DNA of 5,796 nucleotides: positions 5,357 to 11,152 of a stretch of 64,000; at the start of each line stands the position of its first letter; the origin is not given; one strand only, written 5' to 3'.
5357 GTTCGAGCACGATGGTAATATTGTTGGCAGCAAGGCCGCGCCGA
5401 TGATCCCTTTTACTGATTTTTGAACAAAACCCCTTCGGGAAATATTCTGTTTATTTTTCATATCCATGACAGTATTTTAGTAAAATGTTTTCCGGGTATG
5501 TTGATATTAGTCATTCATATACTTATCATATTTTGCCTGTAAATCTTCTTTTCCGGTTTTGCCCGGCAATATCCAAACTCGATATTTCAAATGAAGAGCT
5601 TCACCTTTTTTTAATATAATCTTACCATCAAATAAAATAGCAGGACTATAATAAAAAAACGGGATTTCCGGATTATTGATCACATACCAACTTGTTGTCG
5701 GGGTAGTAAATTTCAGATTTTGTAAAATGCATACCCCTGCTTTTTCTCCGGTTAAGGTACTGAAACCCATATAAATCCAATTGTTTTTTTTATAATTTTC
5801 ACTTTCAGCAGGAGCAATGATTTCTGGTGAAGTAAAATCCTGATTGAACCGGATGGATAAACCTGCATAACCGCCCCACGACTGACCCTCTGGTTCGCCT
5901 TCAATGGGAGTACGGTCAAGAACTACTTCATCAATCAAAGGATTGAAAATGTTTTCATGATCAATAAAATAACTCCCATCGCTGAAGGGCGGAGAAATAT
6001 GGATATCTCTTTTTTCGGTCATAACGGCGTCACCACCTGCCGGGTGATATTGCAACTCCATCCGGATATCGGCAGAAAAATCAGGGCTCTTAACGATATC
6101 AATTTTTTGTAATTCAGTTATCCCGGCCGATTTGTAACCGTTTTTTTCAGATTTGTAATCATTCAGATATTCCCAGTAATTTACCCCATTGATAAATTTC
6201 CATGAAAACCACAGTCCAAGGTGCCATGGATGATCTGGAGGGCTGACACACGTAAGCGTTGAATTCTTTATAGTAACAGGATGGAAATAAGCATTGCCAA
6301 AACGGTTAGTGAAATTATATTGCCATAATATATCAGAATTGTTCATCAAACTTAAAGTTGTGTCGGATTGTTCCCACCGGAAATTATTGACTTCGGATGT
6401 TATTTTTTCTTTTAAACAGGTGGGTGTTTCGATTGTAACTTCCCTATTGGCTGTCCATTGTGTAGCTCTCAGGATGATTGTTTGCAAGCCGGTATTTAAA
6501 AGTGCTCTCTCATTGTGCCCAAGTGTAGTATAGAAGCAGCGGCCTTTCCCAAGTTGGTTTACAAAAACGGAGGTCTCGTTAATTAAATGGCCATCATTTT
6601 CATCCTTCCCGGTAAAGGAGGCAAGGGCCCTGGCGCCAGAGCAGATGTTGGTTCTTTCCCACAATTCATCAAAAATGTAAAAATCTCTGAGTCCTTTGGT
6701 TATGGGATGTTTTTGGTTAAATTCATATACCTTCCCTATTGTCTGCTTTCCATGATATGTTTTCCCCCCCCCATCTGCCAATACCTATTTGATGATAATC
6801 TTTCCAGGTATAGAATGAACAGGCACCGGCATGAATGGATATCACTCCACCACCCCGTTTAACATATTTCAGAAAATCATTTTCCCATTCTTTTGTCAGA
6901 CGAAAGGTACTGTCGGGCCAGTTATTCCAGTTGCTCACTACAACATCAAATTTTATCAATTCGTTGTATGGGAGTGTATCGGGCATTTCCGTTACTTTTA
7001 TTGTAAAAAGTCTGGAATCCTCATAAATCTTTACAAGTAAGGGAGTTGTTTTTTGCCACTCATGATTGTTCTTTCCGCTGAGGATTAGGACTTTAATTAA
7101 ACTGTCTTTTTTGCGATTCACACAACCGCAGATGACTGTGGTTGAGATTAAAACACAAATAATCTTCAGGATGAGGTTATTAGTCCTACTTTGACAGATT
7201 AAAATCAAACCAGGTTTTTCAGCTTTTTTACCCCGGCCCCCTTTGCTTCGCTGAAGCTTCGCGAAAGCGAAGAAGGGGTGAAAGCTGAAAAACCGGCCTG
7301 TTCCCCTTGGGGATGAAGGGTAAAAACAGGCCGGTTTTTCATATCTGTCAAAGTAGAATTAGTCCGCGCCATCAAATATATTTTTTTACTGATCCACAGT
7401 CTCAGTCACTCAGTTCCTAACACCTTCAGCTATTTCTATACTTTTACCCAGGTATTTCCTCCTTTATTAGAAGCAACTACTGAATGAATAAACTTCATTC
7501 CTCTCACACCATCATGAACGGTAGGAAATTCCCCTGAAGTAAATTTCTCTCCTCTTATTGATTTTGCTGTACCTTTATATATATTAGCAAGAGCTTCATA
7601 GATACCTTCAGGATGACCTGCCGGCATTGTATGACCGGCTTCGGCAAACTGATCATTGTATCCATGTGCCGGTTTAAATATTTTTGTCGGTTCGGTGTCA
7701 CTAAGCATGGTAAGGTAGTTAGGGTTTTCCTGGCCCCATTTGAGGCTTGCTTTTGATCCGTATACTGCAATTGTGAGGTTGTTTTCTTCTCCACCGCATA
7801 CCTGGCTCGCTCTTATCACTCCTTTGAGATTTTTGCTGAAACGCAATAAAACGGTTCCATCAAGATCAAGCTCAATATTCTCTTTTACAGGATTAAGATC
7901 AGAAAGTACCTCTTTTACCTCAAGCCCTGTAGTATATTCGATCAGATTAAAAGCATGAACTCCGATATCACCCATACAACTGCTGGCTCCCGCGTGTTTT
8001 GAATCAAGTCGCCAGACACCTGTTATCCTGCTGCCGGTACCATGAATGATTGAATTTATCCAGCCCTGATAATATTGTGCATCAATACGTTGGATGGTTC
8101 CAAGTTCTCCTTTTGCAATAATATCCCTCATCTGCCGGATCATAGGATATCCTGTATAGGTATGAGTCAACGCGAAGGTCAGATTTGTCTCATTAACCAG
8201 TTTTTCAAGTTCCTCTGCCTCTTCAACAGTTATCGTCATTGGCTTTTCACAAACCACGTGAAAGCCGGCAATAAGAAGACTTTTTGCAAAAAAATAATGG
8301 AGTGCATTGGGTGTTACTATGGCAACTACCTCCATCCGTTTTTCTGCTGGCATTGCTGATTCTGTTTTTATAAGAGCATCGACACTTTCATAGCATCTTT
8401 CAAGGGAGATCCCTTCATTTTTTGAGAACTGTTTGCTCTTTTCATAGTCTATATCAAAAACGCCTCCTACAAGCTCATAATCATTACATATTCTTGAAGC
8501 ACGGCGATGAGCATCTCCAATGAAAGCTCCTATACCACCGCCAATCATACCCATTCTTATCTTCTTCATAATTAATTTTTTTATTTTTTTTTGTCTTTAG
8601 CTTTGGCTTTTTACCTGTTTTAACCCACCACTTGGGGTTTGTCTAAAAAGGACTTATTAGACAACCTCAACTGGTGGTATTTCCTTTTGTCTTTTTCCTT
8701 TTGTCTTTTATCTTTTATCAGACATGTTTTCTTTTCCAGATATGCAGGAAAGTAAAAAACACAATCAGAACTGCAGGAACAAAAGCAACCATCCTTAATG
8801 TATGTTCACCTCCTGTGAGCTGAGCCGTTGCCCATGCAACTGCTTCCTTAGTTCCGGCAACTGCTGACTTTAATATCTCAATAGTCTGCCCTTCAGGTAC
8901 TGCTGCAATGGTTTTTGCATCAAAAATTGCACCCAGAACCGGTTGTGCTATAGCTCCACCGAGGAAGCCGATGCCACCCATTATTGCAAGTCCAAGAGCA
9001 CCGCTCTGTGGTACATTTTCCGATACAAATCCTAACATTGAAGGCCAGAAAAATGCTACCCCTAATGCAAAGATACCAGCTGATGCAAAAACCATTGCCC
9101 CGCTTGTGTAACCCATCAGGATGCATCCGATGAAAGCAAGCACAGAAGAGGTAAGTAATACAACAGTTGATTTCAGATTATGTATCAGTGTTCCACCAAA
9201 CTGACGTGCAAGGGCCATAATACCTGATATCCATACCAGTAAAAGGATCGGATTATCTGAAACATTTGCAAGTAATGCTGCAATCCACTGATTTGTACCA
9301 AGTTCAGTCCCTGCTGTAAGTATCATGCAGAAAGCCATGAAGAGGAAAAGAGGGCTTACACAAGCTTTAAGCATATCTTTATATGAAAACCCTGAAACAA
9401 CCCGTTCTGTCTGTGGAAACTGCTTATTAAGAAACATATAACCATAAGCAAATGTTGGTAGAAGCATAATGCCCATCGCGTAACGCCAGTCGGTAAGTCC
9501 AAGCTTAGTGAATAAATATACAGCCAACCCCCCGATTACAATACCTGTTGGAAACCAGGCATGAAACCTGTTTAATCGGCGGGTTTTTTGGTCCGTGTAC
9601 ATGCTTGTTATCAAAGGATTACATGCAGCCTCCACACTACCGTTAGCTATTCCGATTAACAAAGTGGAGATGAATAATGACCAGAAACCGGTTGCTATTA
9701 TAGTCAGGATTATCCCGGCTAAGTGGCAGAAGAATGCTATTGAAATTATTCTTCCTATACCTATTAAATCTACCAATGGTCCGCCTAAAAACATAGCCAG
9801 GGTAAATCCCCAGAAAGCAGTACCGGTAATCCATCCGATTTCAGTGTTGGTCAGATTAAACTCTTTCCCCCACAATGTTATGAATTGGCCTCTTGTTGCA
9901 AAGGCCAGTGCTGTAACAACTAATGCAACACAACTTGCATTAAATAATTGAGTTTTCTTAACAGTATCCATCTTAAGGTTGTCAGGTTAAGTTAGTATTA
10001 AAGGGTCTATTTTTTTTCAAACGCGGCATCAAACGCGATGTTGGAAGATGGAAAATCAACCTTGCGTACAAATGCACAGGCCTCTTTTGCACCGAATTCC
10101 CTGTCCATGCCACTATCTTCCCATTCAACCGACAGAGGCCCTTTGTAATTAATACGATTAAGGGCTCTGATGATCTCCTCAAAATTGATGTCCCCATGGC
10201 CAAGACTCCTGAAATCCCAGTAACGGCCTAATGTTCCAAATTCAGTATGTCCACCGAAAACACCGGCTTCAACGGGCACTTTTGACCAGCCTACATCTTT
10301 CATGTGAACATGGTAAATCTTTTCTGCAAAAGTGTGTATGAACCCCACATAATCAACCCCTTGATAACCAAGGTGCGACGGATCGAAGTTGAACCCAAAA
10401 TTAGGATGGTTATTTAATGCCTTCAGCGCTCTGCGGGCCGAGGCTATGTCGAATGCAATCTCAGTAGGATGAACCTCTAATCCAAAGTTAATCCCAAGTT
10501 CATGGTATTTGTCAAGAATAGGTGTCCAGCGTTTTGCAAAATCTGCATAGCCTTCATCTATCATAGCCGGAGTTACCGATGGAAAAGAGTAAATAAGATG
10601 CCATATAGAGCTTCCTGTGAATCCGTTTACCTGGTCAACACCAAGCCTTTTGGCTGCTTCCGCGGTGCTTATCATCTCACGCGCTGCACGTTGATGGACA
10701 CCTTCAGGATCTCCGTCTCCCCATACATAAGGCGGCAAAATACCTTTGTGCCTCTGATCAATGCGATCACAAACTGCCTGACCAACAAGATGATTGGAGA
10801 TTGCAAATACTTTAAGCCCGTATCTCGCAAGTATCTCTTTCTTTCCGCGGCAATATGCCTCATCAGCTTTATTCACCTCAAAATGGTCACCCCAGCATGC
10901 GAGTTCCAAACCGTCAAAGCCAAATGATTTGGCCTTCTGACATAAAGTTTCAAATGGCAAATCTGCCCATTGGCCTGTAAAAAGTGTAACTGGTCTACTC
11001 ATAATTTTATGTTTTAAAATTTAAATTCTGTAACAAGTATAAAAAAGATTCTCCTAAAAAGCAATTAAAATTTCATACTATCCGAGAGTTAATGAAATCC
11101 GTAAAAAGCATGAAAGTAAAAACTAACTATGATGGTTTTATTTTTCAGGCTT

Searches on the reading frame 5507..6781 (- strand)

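Call 12: search_protein_families(library=pfam, proteins=[window:5507-6781:-], max_evalue=0.00001)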
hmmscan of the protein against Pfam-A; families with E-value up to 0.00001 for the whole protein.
window:5507-6781:- (424 aa): 2 families
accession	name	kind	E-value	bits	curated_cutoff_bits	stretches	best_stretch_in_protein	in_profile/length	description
PF14100.11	DUF6807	-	7.3e-39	134.4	27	1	145-418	4-269/270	Family of unknown function (DUF6807)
PF06283.17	ThuA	-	4.9e-11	43.7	33.4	1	16-110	115-209/209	Trehalose utilisation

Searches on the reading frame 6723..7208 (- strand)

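Call 12: search_protein_families(library=pfam, proteins=[window:6723-7208:-], max_evalue=0.00001)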
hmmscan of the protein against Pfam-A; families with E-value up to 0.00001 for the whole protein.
window:6723-7208:- (161 aa): 1 family
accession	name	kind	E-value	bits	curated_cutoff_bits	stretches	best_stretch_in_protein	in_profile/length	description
PF06283.17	ThuA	-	2.6e-13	51.1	33.4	1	39-141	1-102/209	Trehalose utilisation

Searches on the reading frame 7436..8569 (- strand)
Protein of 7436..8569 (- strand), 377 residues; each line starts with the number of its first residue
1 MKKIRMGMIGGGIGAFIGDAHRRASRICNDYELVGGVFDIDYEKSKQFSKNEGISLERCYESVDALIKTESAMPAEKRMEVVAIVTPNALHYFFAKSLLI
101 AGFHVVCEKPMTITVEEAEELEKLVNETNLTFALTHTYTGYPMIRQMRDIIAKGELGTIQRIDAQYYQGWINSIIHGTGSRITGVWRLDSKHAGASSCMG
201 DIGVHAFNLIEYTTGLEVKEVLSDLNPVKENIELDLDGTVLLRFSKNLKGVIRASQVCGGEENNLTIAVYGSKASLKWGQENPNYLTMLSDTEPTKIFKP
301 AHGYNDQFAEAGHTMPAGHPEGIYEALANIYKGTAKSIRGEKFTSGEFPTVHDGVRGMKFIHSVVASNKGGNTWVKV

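Call 12: search_protein_families(library=pfam, proteins=[window:7436-8569:-], max_evalue=0.00001)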
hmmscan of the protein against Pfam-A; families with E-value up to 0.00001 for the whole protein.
window:7436-8569:- (377 aa): 3 families
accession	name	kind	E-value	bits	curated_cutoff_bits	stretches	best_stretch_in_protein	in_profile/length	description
PF22725.1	GFO_IDH_MocA_C3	-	6.1e-22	78.4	27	1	144-276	1-123/124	GFO/IDH/MocA C-terminal domain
PF01408.29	GFO_IDH_MocA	-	1.5e-20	74.5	24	1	4-134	1-118/120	Oxidoreductase family, NAD-binding Rossmann fold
PF02894.22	GFO_IDH_MocA_C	-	5.6e-08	33.3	22.9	1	149-377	2-218/218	Oxidoreductase family, C-terminal alpha/beta domain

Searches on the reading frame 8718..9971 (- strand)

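Call 12: search_protein_families(library=pfam, proteins=[window:8718-9971:-], max_evalue=0.00001)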
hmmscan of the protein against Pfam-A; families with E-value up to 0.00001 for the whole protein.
window:8718-9971:- (417 aa): 1 family
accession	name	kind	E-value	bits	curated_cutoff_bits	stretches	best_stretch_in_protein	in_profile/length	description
PF07690.21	MFS_1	-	6.8e-24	84.9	33.4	1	16-342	4-346/347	Major Facilitator Superfamily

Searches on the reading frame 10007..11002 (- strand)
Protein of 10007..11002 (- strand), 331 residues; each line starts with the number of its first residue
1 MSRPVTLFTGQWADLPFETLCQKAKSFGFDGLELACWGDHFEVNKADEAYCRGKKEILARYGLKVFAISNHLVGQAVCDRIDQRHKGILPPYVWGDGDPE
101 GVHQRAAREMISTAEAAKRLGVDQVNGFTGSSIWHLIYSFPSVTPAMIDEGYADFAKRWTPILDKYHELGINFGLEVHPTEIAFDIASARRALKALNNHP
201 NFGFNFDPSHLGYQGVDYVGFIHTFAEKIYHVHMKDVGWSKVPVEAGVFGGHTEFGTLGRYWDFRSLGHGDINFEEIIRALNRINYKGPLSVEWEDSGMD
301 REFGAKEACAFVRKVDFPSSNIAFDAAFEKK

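Call 12: search_protein_families(library=pfam, proteins=[window:10007-11002:-], max_evalue=0.00001)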
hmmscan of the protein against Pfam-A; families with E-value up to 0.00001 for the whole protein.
window:10007-11002:- (331 aa): 1 family
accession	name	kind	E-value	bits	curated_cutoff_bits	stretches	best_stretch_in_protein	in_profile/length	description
PF01261.30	AP_endonuc_2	-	3.1e-42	145.4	31.1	1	22-314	2-248/249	Xylose isomerase-like TIM barrel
